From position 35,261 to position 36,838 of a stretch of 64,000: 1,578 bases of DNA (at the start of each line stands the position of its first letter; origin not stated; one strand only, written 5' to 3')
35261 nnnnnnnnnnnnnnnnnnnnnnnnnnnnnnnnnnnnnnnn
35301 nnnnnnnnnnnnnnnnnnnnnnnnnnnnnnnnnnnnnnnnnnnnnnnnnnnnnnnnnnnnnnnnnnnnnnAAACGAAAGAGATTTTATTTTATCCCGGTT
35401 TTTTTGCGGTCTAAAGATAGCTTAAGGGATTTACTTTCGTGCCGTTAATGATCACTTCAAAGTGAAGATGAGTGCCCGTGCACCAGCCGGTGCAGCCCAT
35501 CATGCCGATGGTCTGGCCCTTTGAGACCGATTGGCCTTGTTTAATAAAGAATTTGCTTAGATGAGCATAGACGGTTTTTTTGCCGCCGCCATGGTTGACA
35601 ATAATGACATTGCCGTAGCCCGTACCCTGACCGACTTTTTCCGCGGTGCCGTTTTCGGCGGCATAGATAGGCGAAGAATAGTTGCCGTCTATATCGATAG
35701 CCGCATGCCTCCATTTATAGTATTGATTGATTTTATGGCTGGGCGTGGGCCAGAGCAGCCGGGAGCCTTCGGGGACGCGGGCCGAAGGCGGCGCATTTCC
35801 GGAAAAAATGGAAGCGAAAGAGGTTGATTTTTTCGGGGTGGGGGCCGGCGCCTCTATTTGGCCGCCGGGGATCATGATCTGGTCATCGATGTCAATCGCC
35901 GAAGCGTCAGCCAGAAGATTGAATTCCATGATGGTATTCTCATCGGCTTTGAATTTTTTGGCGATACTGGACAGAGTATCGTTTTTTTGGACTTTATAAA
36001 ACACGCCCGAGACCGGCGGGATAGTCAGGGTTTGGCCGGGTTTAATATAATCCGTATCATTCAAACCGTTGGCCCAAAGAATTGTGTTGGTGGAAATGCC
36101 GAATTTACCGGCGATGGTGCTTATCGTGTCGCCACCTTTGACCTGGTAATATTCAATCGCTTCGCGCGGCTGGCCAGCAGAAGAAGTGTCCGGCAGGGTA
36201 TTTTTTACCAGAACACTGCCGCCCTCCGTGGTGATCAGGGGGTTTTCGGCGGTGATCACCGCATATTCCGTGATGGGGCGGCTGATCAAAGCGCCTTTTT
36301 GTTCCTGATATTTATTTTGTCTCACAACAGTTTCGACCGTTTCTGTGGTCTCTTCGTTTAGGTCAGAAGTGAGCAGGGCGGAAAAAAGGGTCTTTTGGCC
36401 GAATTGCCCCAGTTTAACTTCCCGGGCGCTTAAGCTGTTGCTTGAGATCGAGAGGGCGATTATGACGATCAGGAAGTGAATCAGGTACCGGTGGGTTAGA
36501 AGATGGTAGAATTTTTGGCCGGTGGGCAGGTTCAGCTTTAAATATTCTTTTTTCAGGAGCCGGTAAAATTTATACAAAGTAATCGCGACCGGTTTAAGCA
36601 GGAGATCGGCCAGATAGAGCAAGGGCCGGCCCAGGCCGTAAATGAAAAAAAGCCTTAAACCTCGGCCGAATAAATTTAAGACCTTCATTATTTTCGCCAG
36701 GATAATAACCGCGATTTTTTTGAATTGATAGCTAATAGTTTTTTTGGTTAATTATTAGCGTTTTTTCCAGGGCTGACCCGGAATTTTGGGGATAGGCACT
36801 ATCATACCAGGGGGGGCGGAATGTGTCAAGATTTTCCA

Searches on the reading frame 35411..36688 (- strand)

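Call 7: search_protein_families(library=pfam, proteins=[window:35411-36688:-], max_evalue=0.001)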
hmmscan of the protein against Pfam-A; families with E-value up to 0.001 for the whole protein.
window:35411-36688:- (425 aa): 5 families
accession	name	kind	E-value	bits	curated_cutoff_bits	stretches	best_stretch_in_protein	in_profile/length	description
PF01551.29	Peptidase_M23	-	4.3e-29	101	28.7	1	328-421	3-96/96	Peptidase family M23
PF01476.26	LysM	-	8.6e-25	86.9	20.9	2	181-224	1-43/43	LysM domain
PF23473.1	LysM3_LYK4_5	-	1.2e-14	54.6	29.3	2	181-224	5-47/48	LYK4/5 LysM3 domain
PF23446.1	LysM1_NFP_LYK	-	5.7e-07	30.7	36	0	188-224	17-54/60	NFP/LYK LysM1 domain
PF23462.1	LysM3_NFP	-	0.00017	22.5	28.1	0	234-258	8-32/48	NFP LysM3 domain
